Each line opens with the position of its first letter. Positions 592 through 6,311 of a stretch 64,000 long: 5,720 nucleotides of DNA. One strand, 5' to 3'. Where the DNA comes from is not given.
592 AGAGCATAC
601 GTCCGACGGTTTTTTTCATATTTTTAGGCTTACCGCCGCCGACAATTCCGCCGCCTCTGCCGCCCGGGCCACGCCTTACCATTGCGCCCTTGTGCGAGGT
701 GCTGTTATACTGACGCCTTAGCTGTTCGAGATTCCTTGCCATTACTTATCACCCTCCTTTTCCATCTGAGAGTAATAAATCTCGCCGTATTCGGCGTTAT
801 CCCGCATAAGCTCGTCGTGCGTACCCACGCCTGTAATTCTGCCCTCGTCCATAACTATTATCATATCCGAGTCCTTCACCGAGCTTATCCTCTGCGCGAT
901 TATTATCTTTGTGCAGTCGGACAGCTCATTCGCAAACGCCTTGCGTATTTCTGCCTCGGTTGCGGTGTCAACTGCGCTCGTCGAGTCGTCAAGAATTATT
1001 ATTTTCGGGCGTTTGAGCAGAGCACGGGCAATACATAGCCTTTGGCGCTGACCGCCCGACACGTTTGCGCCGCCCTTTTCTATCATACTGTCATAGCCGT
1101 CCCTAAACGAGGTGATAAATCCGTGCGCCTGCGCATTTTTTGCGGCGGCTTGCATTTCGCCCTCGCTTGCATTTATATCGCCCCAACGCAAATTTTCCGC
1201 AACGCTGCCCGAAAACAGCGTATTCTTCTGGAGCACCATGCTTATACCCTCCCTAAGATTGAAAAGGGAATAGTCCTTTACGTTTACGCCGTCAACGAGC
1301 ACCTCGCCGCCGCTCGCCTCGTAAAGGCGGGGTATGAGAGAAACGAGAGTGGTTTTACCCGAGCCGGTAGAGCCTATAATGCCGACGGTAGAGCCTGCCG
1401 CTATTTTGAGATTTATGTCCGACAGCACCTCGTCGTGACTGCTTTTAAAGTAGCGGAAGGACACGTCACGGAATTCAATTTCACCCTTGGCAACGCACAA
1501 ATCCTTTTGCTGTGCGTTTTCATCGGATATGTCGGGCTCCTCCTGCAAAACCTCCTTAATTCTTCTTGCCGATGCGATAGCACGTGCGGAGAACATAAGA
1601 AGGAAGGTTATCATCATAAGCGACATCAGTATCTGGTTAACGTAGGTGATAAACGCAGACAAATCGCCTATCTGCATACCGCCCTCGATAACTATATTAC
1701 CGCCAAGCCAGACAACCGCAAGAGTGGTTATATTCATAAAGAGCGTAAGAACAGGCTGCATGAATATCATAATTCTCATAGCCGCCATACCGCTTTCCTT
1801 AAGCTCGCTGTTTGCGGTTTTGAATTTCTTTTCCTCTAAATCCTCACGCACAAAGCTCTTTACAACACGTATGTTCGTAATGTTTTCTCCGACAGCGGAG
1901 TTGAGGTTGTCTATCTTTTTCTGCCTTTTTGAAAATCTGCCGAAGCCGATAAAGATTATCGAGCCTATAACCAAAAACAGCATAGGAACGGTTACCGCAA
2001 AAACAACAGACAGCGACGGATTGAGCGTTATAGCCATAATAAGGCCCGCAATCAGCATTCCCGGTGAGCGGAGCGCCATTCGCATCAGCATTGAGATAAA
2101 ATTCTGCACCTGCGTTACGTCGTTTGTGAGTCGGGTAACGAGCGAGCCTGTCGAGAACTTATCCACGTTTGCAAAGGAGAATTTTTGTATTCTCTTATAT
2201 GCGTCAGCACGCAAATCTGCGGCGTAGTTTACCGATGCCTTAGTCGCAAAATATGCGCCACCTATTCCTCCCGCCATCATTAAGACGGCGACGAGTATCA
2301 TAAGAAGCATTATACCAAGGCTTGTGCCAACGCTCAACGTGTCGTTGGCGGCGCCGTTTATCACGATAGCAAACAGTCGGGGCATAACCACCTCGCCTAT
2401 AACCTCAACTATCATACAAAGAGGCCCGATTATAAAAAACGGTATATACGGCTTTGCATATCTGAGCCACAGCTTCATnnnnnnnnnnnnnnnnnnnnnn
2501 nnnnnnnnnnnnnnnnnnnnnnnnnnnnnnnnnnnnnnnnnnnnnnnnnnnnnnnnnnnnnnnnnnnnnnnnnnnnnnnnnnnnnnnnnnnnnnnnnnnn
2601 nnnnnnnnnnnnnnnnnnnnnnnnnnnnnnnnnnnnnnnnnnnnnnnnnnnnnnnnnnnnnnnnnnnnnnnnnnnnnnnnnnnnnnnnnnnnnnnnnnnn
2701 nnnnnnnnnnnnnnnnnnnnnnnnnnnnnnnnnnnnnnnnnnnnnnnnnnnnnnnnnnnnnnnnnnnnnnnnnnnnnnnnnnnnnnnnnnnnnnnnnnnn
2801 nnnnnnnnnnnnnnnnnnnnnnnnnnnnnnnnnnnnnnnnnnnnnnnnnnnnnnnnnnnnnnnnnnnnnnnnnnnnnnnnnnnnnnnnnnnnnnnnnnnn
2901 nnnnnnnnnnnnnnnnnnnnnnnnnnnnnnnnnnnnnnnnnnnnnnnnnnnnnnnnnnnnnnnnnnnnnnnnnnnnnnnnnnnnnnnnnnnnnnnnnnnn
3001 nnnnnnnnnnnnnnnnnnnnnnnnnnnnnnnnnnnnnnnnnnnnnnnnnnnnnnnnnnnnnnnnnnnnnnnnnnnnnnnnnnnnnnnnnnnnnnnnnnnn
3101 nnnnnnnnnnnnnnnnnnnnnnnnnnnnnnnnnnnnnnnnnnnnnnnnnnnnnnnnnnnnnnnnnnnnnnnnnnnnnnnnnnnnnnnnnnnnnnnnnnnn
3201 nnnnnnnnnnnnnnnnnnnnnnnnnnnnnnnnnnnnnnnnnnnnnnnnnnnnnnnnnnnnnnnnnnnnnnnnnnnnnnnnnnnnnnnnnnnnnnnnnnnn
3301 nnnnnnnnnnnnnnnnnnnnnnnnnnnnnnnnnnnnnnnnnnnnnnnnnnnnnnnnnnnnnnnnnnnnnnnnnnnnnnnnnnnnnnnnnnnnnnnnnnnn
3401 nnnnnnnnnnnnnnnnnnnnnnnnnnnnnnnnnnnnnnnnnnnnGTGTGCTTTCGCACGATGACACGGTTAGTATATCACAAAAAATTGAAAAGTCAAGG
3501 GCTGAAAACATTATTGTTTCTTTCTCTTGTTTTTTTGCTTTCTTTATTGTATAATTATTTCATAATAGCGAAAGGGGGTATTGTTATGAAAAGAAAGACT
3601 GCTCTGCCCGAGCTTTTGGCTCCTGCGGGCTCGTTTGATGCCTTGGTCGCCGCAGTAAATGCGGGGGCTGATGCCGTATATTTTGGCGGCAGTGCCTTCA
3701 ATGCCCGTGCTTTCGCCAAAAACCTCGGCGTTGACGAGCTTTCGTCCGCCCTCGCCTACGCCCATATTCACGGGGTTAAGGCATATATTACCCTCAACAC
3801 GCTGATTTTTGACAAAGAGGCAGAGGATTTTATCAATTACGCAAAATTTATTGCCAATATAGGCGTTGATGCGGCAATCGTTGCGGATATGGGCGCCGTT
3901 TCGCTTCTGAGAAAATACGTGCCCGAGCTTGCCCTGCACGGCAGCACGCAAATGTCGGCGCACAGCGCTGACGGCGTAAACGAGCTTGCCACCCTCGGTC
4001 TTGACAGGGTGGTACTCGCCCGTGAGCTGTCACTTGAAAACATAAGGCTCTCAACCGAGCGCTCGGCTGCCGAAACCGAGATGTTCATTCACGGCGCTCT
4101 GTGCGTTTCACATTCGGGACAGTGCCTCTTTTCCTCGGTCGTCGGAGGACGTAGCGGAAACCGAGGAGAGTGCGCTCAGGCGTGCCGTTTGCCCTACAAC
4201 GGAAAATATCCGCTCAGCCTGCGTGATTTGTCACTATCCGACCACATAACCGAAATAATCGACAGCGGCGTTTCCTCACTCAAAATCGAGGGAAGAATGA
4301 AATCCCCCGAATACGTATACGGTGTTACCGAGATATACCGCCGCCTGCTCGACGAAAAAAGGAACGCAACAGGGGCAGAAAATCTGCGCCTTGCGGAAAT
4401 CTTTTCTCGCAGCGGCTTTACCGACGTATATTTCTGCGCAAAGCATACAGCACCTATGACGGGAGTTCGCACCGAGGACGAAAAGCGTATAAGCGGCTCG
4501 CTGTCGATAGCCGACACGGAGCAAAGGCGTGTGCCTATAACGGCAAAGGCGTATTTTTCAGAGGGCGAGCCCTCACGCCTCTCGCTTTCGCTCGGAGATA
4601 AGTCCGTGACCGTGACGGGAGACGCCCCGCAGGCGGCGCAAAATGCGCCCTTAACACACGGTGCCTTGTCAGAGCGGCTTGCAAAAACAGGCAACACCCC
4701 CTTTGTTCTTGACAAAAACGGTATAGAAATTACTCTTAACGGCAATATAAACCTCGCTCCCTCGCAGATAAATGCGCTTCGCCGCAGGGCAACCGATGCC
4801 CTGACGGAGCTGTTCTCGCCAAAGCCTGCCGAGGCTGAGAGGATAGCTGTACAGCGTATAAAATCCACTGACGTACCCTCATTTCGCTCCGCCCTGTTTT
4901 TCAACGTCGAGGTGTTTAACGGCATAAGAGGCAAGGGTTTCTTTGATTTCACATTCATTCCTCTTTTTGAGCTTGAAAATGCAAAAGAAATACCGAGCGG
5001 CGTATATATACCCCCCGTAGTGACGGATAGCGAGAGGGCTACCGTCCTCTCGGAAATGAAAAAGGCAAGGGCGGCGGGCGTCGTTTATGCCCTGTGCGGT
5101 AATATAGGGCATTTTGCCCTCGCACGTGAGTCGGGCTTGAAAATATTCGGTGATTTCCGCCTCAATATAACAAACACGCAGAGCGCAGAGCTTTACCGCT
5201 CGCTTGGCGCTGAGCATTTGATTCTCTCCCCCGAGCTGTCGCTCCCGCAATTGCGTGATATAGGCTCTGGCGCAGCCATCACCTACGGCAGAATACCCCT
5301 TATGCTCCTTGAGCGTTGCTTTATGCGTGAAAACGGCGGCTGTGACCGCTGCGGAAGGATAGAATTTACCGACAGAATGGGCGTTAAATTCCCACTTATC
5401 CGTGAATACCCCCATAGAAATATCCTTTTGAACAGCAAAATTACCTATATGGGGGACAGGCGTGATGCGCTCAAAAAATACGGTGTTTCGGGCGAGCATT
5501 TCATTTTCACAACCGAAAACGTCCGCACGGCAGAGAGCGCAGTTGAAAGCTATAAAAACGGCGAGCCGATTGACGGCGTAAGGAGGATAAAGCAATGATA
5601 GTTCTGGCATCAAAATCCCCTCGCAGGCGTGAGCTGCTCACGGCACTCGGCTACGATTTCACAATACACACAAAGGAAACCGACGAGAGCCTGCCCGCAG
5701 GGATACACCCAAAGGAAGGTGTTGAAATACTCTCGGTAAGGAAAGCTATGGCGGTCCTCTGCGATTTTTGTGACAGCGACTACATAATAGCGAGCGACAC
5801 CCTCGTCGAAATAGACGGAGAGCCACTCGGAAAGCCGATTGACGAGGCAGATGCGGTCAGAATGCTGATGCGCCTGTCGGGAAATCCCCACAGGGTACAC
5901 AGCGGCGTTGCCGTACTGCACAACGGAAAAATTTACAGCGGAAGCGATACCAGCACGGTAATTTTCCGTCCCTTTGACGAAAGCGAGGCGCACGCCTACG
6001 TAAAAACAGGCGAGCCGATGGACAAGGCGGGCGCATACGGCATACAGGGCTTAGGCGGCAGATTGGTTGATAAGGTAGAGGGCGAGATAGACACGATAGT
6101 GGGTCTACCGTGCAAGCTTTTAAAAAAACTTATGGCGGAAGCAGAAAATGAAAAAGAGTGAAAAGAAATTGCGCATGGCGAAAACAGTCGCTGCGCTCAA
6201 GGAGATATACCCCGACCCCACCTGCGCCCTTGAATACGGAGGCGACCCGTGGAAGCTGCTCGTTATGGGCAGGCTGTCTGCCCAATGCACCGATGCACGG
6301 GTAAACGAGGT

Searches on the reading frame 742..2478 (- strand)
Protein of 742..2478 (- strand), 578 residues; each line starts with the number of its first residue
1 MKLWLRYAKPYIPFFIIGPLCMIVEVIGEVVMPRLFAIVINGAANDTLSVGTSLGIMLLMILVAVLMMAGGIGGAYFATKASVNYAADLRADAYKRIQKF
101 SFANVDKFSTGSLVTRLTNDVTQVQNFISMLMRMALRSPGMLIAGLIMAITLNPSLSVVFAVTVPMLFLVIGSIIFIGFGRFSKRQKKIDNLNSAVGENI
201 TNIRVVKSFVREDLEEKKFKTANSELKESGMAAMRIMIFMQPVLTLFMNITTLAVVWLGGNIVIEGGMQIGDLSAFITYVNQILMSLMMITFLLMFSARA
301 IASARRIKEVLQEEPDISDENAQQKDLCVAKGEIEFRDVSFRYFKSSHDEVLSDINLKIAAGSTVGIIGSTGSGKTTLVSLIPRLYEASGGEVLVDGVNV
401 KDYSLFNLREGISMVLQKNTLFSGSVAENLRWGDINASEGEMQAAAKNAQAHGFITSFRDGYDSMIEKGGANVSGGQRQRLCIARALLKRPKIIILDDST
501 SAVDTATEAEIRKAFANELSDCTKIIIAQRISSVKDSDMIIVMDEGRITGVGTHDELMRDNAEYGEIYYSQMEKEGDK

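Call 23: search_protein_families(library=pfam, proteins=[window:742-2478:-])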
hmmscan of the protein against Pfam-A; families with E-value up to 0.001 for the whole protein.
window:742-2478:- (578 aa): 2 families
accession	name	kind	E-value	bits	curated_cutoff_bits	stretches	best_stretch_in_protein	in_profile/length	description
PF00664.28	ABC_membrane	-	9e-47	160.5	28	1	15-287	1-274/274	ABC transporter transmembrane region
PF00005.33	ABC_tran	-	7e-31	108.1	25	1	352-501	1-137/137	ABC transporter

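Call 82: find_encoding_contigs(protein=window:742-2478:-, flank=10000, max_places=2)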
Protein window:742-2478:- (578 aa): 6 contigs read that carry it; 2 places shown.
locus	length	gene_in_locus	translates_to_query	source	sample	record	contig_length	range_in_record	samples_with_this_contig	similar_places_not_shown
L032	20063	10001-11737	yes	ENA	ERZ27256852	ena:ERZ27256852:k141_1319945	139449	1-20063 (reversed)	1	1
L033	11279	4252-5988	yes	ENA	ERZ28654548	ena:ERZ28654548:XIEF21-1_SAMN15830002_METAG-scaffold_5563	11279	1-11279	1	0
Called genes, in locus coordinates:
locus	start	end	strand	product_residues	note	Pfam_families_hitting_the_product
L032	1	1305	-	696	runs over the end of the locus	PF22842:Pel9A-like_beta_helix (faint), PF13229:Beta_helix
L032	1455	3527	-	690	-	PF22842:Pel9A-like_beta_helix (faint), PF13229:Beta_helix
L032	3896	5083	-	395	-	PF05448:AXE1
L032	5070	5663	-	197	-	PF13331:DUF4093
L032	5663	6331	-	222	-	PF00730:HhH-GPD, PF10576:EndIII_4Fe-2S (weak)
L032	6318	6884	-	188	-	PF02545:Maf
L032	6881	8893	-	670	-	PF01136:Peptidase_U32, PF12392:DUF3656, PF01136:Peptidase_U32 (weak)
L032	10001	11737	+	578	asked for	PF00664:ABC_membrane, PF00005:ABC_tran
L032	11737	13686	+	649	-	PF00664:ABC_membrane, PF02463:SMC_N (faint), PF00005:ABC_tran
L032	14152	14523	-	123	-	PF03862:SpoVAC_SpoVAEB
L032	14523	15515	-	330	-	PF07451:SpoVAD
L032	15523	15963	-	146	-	PF03862:SpoVAC_SpoVAEB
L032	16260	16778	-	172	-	PF00440:TetR_N, PF14278:TetR_C_8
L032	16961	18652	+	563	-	PF00501:AMP-binding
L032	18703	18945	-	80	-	-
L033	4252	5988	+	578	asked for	PF00664:ABC_membrane, PF00005:ABC_tran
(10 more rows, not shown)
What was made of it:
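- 10 kb beyond its left edge (call 82);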

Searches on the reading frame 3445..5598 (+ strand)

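Call 23: search_protein_families(library=pfam, proteins=[window:3445-5598:+])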
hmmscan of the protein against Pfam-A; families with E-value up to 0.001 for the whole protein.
window:3445-5598:+ (717 aa): 2 families
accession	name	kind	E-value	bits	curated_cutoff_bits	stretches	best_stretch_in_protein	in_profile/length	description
PF01136.24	Peptidase_U32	-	1.4e-75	254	22.4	2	127-333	2-230/233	Peptidase family U32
PF12392.13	DUF3656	-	3.4e-18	66.8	22.1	1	342-456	3-107/109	Collagenase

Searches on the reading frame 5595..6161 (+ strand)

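Call 23: search_protein_families(library=pfam, proteins=[window:5595-6161:+])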
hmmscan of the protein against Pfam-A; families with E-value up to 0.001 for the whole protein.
window:5595-6161:+ (188 aa): 1 family
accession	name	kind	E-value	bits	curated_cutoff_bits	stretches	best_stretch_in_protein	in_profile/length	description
PF02545.19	Maf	-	4.5e-54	183.4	27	1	2-182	2-186/187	Maf-like protein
